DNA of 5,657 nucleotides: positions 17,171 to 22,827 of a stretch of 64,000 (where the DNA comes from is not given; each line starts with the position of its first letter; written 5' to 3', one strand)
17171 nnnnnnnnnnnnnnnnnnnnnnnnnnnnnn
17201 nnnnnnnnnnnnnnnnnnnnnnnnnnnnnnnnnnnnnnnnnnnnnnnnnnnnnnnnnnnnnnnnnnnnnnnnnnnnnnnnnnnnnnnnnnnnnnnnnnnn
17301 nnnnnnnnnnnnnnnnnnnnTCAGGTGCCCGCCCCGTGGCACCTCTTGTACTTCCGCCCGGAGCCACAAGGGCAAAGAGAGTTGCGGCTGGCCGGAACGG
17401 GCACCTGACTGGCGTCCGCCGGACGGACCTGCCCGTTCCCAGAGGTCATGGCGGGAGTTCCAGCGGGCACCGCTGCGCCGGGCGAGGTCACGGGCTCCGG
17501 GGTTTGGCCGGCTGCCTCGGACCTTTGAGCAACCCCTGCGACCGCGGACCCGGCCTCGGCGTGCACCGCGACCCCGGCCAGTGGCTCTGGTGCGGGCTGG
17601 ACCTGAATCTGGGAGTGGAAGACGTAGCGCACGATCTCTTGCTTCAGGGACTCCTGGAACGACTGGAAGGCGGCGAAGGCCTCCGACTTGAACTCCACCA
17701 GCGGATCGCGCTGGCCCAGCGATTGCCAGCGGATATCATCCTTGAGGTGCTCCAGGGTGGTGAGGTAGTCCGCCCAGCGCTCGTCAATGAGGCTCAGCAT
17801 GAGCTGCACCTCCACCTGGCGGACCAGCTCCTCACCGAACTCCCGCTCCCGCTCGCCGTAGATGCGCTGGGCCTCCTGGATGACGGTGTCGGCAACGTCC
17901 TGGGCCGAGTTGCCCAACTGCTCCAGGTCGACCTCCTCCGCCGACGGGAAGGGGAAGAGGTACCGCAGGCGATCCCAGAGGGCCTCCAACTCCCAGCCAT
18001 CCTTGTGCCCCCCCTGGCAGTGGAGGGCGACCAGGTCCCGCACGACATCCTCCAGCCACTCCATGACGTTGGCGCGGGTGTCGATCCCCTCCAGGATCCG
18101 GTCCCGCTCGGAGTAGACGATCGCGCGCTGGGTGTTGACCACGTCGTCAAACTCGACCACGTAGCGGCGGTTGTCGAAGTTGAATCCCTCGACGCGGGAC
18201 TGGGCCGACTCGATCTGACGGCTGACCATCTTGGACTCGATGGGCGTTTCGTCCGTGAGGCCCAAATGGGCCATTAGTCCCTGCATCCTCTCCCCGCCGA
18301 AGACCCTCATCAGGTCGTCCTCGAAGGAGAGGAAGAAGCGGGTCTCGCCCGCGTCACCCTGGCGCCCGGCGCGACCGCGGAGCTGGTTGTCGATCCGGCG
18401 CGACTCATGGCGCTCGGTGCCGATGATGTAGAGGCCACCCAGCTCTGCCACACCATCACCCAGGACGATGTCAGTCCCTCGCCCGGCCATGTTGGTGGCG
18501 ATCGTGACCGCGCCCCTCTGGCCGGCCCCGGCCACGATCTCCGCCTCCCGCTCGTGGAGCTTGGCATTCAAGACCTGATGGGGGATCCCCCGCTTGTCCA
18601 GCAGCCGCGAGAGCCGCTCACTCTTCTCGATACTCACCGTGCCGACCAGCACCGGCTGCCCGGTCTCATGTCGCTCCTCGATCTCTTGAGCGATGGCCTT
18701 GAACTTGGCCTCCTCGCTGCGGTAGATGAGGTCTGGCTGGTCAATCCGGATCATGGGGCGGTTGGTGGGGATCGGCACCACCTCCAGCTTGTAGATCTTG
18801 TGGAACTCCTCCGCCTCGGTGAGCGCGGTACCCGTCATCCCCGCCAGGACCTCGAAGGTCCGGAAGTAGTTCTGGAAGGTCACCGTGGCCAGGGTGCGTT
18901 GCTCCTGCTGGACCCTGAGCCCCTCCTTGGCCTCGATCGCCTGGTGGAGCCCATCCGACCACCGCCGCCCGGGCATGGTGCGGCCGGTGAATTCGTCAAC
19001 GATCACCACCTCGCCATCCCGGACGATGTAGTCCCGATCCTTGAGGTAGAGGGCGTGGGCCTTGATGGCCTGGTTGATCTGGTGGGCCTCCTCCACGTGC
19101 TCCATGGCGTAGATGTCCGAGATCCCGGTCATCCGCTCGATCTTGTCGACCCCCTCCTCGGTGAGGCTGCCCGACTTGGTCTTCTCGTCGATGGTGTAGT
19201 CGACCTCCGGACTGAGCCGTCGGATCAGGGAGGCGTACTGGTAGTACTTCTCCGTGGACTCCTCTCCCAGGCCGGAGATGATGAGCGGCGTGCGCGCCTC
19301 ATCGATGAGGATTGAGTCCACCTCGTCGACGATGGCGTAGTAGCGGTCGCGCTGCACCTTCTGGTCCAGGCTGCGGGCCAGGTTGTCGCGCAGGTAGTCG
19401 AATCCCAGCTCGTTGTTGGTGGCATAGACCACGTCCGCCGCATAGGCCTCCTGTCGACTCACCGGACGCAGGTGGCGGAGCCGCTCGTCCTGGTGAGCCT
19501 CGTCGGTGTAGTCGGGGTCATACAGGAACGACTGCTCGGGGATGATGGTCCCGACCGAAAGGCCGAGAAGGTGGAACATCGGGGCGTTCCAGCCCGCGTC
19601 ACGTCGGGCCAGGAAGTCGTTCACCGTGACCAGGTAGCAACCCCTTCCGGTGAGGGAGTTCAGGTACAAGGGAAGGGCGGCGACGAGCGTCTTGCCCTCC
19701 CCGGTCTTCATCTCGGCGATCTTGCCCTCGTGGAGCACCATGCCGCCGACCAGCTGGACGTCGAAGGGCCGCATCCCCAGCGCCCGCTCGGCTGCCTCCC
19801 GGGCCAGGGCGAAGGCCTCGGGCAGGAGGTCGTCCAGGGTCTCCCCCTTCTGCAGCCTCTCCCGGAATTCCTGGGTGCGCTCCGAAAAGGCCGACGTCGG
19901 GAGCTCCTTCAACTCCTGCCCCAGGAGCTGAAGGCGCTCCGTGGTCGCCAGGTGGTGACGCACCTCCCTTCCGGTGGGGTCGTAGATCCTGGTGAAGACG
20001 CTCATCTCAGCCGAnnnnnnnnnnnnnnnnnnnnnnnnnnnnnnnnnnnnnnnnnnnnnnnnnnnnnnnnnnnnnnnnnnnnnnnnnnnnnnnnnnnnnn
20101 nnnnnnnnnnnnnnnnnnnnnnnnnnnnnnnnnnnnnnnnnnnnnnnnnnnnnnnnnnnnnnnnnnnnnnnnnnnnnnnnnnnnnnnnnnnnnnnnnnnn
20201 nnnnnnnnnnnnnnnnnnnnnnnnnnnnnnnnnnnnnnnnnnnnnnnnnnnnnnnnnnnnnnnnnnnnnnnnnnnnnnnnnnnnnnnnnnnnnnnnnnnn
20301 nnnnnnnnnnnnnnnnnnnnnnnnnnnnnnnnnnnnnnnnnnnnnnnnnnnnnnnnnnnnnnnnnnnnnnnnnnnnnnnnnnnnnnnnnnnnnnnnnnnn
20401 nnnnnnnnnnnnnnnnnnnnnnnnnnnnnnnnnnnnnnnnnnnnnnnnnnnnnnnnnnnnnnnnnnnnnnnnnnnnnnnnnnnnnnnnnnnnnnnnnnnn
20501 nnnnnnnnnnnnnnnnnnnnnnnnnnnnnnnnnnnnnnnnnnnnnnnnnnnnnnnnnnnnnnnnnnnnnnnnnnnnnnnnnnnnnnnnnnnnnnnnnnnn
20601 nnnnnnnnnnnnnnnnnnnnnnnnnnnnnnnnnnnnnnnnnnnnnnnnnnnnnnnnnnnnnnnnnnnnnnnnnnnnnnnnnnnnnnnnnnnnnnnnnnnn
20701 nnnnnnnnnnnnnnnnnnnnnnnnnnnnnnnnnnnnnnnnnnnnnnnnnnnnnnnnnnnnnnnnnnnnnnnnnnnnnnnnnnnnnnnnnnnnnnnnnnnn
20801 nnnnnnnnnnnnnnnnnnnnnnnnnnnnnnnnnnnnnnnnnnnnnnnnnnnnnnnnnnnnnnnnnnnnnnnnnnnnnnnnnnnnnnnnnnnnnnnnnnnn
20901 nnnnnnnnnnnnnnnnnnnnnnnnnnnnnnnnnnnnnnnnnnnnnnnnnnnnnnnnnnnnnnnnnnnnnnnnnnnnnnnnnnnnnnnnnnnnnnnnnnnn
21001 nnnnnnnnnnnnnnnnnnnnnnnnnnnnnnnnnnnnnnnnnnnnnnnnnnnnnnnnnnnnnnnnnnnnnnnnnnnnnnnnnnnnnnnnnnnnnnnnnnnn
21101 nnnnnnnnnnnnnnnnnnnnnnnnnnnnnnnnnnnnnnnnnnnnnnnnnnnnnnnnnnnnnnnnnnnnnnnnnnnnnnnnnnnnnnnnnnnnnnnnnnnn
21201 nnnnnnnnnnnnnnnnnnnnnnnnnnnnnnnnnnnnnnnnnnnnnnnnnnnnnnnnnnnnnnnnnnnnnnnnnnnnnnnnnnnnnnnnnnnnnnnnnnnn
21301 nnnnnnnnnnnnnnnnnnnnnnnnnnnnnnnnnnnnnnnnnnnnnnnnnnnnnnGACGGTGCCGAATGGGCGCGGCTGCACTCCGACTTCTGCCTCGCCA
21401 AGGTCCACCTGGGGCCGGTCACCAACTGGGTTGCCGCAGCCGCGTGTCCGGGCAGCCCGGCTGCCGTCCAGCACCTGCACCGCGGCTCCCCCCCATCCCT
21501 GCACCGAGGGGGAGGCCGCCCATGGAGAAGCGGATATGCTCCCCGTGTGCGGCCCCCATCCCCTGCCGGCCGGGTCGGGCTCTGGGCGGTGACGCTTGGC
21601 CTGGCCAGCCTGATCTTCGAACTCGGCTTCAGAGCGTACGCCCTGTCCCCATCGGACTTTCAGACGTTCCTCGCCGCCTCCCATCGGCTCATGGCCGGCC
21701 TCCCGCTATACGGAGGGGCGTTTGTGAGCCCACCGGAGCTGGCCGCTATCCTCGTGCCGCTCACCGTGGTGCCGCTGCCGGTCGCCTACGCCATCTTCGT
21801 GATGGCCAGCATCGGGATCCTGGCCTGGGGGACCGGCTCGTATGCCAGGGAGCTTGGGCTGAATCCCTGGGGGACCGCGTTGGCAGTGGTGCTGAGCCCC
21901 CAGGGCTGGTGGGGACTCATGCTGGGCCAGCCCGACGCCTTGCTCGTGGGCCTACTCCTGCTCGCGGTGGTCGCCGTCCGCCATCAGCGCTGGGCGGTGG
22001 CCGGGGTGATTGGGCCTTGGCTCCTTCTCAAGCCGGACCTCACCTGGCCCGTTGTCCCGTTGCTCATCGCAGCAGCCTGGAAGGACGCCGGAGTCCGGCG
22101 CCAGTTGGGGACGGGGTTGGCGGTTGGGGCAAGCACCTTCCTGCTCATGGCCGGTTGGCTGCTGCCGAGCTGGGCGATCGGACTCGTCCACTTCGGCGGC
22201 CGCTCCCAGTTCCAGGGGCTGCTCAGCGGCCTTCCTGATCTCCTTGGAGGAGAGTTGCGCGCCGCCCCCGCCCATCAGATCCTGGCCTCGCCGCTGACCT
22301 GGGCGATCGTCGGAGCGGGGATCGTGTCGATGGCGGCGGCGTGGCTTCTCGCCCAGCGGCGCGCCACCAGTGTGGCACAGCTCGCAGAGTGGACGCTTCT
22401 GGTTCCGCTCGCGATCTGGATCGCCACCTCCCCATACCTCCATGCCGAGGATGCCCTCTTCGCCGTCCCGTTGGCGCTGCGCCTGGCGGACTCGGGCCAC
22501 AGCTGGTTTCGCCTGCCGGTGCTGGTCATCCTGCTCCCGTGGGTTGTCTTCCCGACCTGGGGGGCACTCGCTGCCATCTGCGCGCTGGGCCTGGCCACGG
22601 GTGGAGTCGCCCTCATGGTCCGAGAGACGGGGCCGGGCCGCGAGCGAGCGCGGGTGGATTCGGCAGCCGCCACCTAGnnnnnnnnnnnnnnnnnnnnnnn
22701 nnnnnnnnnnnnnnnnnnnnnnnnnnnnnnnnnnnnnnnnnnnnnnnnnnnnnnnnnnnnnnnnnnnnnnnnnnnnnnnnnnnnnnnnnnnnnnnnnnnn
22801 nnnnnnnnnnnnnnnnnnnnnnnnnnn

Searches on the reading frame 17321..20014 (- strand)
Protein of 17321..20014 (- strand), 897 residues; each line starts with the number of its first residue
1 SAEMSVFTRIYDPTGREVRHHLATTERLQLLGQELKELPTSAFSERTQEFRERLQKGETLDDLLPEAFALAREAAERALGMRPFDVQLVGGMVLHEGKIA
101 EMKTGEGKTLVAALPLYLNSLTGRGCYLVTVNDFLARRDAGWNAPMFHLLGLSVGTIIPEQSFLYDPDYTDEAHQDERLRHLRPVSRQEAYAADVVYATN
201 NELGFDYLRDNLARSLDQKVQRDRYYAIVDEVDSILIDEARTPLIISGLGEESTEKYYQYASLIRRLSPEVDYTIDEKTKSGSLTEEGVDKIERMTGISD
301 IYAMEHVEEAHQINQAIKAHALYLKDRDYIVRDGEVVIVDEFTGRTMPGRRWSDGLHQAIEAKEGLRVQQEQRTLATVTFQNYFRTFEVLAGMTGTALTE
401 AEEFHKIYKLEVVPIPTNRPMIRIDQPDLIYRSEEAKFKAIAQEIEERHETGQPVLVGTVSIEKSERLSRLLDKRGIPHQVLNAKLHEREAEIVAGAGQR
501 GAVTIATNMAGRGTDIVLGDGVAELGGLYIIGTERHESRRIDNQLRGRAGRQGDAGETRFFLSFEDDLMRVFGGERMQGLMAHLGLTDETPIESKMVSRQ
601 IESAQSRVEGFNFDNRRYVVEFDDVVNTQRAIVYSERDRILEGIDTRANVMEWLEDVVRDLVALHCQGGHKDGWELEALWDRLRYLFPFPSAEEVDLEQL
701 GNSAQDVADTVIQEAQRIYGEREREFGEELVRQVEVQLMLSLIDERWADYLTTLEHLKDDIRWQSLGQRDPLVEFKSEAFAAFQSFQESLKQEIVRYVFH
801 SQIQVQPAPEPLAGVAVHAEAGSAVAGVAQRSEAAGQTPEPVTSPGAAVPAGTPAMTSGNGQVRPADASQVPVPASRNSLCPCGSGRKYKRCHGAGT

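Call 86: search_protein_families(library=pfam, proteins=[window:17321-20014:-], max_evalue=0.0001)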
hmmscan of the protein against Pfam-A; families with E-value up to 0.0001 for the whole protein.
window:17321-20014:- (897 aa): 5 families
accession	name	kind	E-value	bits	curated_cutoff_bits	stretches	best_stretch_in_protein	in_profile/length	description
PF07517.20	SecA_DEAD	-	2.2e-112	375.5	24.6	1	12-405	7-290/290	SecA DEAD-like domain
PF21090.3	P-loop_SecA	-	2.7e-81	272.5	27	2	420-520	1-101/205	SecA P-loop domain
PF07516.18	SecA_SW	-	2.5e-55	188.1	26.7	1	591-802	1-200/200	SecA Wing and Scaffold domain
PF01043.26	SecA_PP_bind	-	4.6e-42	143.5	23.5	1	253-361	2-110/110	SecA preprotein cross-linking domain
PF02810.21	SEC-C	-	4.3e-09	36.5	20.4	1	877-894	1-18/19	SEC-C motif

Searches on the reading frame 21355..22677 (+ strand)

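Call 86: search_protein_families(library=pfam, proteins=[window:21355-22677:+], max_evalue=0.0001)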
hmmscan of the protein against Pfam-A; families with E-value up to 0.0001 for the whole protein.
window:21355-22677:+ (440 aa): 1 family
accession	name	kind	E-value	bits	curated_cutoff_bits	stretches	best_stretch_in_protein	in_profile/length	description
PF09594.16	GT87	-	4.2e-06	27.1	25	1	123-344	1-223/237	Glycosyltransferase family 87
